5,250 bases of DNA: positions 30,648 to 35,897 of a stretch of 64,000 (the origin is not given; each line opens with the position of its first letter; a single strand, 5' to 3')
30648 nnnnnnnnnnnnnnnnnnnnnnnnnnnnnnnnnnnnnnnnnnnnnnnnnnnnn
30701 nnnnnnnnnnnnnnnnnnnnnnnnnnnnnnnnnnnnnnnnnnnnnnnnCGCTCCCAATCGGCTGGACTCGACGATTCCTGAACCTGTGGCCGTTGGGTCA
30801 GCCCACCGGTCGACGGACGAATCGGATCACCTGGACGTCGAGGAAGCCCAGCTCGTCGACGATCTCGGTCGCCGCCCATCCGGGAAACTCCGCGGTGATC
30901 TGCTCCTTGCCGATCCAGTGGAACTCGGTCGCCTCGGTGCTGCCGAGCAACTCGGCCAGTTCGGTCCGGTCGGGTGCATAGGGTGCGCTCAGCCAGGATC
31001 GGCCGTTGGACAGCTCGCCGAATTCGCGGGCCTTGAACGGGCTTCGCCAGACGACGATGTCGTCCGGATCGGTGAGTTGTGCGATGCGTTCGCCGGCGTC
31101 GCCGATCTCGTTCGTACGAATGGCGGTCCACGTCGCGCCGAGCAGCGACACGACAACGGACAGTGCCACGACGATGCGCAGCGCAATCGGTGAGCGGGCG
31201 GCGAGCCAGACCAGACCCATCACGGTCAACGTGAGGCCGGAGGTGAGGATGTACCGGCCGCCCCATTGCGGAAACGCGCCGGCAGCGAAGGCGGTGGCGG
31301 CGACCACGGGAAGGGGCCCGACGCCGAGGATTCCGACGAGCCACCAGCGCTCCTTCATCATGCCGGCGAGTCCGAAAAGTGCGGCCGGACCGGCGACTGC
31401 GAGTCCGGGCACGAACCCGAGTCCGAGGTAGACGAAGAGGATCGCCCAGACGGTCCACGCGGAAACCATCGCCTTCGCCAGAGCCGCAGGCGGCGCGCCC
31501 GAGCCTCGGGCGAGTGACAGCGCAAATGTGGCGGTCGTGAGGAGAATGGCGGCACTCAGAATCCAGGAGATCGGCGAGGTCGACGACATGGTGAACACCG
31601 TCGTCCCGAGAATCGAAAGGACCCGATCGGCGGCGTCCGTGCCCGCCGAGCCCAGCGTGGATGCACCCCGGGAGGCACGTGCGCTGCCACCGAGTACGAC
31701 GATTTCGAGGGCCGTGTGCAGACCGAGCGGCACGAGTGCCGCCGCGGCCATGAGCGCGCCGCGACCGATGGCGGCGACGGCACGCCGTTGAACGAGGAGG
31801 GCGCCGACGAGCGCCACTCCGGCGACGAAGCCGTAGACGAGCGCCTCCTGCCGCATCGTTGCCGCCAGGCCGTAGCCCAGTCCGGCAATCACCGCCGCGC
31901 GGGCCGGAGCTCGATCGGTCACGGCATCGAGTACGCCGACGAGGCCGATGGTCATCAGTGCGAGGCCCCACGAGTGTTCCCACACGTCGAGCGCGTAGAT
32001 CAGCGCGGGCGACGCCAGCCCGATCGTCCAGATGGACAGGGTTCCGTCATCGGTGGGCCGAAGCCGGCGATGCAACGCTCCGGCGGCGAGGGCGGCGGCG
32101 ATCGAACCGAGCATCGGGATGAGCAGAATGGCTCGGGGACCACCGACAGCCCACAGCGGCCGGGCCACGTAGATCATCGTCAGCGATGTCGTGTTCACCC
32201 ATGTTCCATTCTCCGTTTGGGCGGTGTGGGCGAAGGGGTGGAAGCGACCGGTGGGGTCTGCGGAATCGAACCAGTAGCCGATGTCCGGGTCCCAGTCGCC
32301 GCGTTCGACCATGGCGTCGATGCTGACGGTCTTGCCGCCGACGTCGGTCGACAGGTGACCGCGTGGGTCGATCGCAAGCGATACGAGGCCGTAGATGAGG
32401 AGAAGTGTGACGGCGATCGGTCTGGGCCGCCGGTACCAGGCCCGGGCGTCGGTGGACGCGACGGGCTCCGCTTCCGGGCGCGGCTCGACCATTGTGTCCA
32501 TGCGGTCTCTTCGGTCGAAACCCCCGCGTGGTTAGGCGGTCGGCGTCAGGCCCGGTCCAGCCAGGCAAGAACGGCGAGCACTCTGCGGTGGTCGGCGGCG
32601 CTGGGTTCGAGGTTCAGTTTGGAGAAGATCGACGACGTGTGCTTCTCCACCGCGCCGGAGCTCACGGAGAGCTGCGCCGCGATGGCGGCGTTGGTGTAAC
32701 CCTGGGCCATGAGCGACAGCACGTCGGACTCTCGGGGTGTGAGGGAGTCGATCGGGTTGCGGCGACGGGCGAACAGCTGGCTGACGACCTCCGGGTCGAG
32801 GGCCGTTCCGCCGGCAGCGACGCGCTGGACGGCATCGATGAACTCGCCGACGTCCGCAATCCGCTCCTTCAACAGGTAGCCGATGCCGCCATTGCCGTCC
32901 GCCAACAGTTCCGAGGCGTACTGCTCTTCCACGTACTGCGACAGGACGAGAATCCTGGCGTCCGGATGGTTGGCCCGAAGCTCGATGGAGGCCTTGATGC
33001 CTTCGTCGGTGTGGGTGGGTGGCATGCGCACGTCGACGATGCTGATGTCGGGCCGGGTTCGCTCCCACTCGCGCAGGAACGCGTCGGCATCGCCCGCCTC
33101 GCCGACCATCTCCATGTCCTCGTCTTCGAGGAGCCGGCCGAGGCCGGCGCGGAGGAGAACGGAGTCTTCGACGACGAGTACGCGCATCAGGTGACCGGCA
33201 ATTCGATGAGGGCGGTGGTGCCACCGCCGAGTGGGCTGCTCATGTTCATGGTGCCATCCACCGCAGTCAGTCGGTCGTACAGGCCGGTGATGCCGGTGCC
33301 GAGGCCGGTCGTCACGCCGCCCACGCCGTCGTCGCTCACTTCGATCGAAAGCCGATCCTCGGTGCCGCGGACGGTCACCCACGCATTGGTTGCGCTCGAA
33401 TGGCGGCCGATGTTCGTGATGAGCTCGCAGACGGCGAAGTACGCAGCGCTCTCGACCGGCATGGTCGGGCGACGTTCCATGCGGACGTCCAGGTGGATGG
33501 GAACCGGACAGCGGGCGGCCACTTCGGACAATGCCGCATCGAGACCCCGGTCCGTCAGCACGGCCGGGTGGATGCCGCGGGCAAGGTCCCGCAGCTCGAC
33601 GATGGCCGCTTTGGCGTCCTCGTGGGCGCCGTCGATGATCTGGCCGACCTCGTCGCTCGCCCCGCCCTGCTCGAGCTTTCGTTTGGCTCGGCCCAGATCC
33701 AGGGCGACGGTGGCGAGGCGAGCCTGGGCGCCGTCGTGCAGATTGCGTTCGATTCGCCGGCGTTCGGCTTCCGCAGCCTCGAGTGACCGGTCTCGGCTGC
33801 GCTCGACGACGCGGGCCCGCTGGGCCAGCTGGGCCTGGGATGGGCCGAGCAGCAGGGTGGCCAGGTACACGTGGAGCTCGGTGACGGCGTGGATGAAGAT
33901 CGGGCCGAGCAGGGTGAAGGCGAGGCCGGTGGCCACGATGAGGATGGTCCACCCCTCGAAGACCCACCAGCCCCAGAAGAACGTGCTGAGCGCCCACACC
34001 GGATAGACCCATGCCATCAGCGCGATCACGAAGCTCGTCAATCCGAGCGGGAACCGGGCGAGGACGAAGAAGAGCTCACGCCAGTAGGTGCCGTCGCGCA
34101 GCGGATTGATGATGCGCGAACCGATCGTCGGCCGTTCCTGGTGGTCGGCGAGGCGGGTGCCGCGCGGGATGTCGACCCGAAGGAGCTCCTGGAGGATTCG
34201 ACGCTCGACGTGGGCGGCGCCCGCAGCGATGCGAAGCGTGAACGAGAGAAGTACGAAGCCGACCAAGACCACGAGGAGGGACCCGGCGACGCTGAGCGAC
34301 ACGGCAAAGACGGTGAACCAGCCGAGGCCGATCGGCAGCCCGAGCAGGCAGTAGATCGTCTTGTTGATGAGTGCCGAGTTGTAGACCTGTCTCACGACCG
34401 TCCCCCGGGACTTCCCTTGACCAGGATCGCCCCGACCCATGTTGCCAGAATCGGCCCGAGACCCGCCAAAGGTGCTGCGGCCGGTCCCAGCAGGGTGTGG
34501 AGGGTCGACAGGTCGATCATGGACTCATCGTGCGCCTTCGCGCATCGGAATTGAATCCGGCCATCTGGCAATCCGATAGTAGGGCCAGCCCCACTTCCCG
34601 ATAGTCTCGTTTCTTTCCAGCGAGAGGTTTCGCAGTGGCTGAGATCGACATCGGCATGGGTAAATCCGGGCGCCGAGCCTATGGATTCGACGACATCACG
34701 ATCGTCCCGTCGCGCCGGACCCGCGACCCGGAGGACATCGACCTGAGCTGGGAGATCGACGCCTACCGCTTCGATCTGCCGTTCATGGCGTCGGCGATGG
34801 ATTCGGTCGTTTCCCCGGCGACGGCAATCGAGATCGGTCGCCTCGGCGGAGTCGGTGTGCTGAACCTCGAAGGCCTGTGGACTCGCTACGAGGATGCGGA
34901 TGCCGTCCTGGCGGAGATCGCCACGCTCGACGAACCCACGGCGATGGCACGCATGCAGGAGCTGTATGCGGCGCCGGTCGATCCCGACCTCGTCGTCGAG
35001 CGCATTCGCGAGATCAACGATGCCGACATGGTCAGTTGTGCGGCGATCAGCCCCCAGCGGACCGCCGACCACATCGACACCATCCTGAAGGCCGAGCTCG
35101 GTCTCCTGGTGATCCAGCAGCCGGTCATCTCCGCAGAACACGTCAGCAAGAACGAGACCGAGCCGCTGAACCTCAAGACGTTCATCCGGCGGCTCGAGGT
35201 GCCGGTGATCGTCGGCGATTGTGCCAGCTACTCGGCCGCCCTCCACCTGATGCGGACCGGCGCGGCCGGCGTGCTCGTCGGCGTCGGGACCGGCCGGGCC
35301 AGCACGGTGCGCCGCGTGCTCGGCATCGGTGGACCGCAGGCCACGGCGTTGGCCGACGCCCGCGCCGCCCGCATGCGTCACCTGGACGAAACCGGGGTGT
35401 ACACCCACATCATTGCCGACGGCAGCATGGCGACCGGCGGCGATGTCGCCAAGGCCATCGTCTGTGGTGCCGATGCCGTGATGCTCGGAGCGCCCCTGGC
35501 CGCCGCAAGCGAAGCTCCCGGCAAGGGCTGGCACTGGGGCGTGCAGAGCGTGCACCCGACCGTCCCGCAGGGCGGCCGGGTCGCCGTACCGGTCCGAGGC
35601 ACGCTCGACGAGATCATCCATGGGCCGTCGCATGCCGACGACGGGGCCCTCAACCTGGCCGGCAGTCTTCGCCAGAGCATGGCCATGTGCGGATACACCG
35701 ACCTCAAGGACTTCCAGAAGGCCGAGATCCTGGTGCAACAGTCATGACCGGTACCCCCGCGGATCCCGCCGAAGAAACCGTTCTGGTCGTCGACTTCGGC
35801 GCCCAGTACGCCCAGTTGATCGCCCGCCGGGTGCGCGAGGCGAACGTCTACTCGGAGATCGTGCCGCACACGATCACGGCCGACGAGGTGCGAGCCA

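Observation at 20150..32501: Ten-gene co-directional glycan cluster with the logic of lipid-linked assembly, flipping and transfer, but no Wzy/Wzz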

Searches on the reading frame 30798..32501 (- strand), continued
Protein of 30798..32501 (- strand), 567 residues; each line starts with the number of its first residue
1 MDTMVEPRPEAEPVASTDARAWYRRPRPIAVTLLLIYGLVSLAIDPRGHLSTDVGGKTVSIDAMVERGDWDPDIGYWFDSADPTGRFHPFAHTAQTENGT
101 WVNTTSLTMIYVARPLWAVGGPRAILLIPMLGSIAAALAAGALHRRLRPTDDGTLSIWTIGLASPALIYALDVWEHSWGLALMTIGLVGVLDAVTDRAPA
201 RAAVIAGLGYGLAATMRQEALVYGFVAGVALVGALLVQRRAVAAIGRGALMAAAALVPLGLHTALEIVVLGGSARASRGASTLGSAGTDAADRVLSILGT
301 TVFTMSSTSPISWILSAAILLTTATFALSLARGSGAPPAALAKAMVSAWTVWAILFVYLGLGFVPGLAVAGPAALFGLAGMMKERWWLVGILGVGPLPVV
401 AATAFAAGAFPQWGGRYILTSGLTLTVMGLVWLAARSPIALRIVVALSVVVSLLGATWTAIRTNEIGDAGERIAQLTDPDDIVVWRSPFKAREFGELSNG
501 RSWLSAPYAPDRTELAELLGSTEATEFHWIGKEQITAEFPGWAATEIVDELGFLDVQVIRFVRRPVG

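Call 71: search_protein_families(library=pfam, proteins=[P0306, L076:19834-20772:+, L019:18899-19750:+, L013:17222-18142:+, L017:16567-17541:+, L011:6460-7554:-, L028:19898-21124:-, L054:14678-15589:+, L061:12972-13715:-], max_evalue=0.001)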
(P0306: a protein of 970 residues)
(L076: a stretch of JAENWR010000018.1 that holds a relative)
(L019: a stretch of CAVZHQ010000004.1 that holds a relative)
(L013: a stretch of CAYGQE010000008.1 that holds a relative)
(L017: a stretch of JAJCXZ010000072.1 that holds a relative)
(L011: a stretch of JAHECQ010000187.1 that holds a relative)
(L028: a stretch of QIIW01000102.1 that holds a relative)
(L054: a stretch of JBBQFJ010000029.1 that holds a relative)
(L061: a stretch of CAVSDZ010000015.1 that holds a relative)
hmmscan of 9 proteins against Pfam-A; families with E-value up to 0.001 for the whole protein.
P0306 (970 aa): 0 families

L076:19834-20772:+ (312 aa): 3 families
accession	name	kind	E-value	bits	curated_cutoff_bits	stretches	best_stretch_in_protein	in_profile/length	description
PF13641.12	Glyco_tranf_2_3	-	4.9e-07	30.4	27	1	164-243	151-228/230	Glycosyltransferase like family 2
PF13632.12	Glyco_trans_2_3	-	1.5e-06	28.6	27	1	170-276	70-173/198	Glycosyl transferase family group 2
PF13506.12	Glyco_transf_21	-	1.5e-06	28.2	21.7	1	164-243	94-173/174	Glycosyl transferase family 21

L019:18899-19750:+ (283 aa): 2 families
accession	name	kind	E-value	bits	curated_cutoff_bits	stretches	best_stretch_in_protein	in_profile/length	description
PF22740.1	PapZ_C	-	1e-44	152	27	1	162-281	1-120/121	RapZ C-terminal domain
PF03668.21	RapZ-like_N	-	1.7e-40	138.8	25.4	1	6-155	2-156/158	RapZ-like N-terminal domain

L013:17222-18142:+ (306 aa): 4 families
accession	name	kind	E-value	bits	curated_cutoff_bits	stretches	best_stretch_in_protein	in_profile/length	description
PF08241.18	Methyltransf_11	-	4.2e-07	31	21.2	1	147-202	38-92/95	Methyltransferase domain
PF13649.12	Methyltransf_25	-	4.2e-06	27.8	27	1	145-201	39-97/97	Methyltransferase domain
PF13489.12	Methyltransf_23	-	4.6e-05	23.6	27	1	62-260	19-159/164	Methyltransferase domain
PF08242.18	Methyltransf_12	-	0.00028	22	30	1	141-202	42-97/98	Methyltransferase domain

L017:16567-17541:+ (324 aa): 0 families

L011:6460-7554:- (364 aa): 0 families

L028:19898-21124:- (408 aa): 4 families
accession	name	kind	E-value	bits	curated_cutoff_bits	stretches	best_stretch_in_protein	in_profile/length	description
PF00534.26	Glycos_transf_1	-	4.2e-22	78.9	26.4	1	225-372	9-158/172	Glycosyl transferases group 1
PF13692.12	Glyco_trans_1_4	-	1.5e-19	71.1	27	1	232-371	2-141/142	Glycosyl transferases group 1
PF20706.3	GT4-conflict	-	1.9e-11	44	26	1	224-351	190-325/385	Family 4 Glycosyltransferase in conflict systems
PF13439.12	Glyco_transf_4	-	2.6e-06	28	28.5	1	77-208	50-169/170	Glycosyltransferase Family 4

L054:14678-15589:+ (303 aa): 1 family
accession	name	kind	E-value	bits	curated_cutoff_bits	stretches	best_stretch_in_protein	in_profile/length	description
PF01933.23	CofD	-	1.8e-72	244.4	30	1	7-256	1-250/290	2-phospho-L-lactate transferase CofD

L061:12972-13715:- (247 aa): 0 families

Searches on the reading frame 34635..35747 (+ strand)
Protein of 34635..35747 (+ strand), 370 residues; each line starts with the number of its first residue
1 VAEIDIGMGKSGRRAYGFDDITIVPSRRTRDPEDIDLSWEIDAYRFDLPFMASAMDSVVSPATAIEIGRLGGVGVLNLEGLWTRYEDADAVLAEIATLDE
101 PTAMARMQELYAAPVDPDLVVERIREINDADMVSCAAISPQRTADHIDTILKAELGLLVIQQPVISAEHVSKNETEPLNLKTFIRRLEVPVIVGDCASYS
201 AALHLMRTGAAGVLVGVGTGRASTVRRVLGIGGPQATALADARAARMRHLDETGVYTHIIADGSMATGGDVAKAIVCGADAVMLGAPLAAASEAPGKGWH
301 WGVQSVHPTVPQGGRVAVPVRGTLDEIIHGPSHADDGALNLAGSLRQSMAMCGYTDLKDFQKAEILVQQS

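Call 29: search_protein_families(library=pfam, proteins=[window:34635-35747:+], max_evalue=0.01)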
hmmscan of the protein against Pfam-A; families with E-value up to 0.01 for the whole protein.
window:34635-35747:+ (370 aa): 3 families
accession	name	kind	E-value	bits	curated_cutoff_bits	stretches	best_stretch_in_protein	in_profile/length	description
PF00478.31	IMPDH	-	3.6e-42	145.1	25.6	1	16-298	2-249/345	IMP dehydrogenase / GMP reductase domain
PF01070.24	FMN_dh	-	1.6e-11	44.3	24.9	1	170-297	200-314/350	FMN-dependent dehydrogenase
PF01645.23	Glu_synthase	-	0.00032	20.4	20.4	1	218-286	240-305/369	Conserved region in glutamate synthase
